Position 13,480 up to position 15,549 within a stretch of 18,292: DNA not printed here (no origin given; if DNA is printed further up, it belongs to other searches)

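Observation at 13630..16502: AT-rich SIR2-like + HerA-like gene pair in the int-psu cargo slot of a P4-like satellite: candidate anti-phage defence operon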

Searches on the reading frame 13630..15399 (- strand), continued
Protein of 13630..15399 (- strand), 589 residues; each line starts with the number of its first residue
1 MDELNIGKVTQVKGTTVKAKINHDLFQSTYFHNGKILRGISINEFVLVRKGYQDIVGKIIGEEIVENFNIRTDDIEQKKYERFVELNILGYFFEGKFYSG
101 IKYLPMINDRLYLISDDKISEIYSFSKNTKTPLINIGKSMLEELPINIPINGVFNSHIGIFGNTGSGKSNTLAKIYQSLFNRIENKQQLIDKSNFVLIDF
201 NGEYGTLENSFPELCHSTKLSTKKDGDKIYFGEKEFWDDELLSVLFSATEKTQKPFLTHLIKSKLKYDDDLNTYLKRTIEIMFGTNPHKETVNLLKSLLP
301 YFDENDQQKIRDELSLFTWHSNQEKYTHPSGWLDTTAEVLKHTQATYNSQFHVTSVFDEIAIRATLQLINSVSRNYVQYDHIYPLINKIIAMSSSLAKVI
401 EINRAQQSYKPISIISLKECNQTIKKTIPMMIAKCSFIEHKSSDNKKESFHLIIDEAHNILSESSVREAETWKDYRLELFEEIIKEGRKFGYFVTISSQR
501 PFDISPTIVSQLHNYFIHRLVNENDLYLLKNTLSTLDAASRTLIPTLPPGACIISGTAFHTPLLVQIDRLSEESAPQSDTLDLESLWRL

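Call 51: fold_search(model_id=the predicted structure, library=pdb)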
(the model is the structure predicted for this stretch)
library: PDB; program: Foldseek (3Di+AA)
matches with E <= 10: 926; with E <= 0.001: 89
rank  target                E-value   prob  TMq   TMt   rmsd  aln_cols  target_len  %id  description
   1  8yhx_A                2.3e-24  1.00  0.58  0.61  10.0       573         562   20  Cryo-EM structure of the trimeric HerA (released 2024-11-06)
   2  8wod_O                1.4e-22  1.00  0.46  0.48  12.4       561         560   19  Cryo-EM structure of SIR2/HerA complex (released 2024-09-11)
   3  8wld_L                3.1e-22  1.00  0.47  0.42  11.6       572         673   19  Cryo-EM structure of SIR2/HerA antiphage complex (released 2024-09-11)
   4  8wld_M                4.9e-22  1.00  0.50  0.44  15.0       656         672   18  Cryo-EM structure of SIR2/HerA antiphage complex (released 2024-09-11)
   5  9c1n_R                8.1e-22  1.00  0.44  0.45  14.2       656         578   19  HerA-DUF4297 assembly 2 (released 2025-06-04)
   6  8xav_E                2.3e-21  1.00  0.44  0.45  12.7       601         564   19  Cryo-EM structure of an anti-phage defense complex (released 2024-06-05)
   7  8wof_D                3.2e-21  1.00  0.45  0.48  11.9       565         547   19  Cryo-EM structure of SIR2/HerA complex (released 2024-09-11)
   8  9x1m_A                3.6e-21  1.00  0.42  0.43  11.0       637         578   15  The cryo-EM structure of HerA-NurA complex with AMPPNP and dsDNA from Thermococcus kodakarensis (released 2026-02-04)
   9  8j4u_P                5.3e-21  1.00  0.51  0.54  12.4       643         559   17  Structure of HerA-Sir2 complex from Escherichia coli Nezha system (released 2024-01-03)
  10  8ziq_O                5.3e-21  1.00  0.44  0.45  12.3       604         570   17  HerA-DUF4297 complex with DNA (released 2025-03-12)
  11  8zis_D                5.3e-21  1.00  0.45  0.48  12.1       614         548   18  HerA Hexamer (released 2025-03-12)
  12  8wod_D                5.7e-21  1.00  0.44  0.52  12.2       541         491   19  Cryo-EM structure of SIR2/HerA complex (released 2024-09-11)
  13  8zis_C                6.7e-21  1.00  0.45  0.46  12.1       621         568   18  HerA Hexamer (released 2025-03-12)
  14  8woc_D                7.1e-21  1.00  0.45  0.47  11.9       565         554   19  Cryo-EM structure of SIR2/HerA complex (released 2024-09-11)
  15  8wld_D                7.1e-21  1.00  0.46  0.42  15.2       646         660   20  Cryo-EM structure of SIR2/HerA antiphage complex (released 2024-09-11)
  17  8wiv_L                1.2e-20  1.00  0.43  0.40  12.0       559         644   18  Cryo-EM structure of a bacterial protein (released 2024-09-11)
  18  8xau_A                1.4e-20  1.00  0.45  0.47  11.6       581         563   18  Cryo-EM structure of HerA (released 2024-06-05)
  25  8wiv_D                3.2e-20  1.00  0.48  0.47  10.8       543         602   19  Cryo-EM structure of a bacterial protein (released 2024-09-11)
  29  8j4u_Q                3.7e-20  1.00  0.52  0.55  11.7       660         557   17  Structure of HerA-Sir2 complex from Escherichia coli Nezha system (released 2024-01-03)
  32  8wiv_O                6.9e-20  1.00  0.48  0.44  10.3       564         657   17  Cryo-EM structure of a bacterial protein (released 2024-09-11)
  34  8xau_E                1.4e-19  1.00  0.47  0.50  14.6       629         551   19  Cryo-EM structure of HerA (released 2024-06-05)
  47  9c1m_Q                1.1e-18  1.00  0.46  0.47  14.2       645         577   19  HerA-DUF assembly 1 (released 2025-06-04)
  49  8xau_F                1.6e-18  1.00  0.41  0.45  12.7       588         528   19  Cryo-EM structure of HerA (released 2024-06-05)
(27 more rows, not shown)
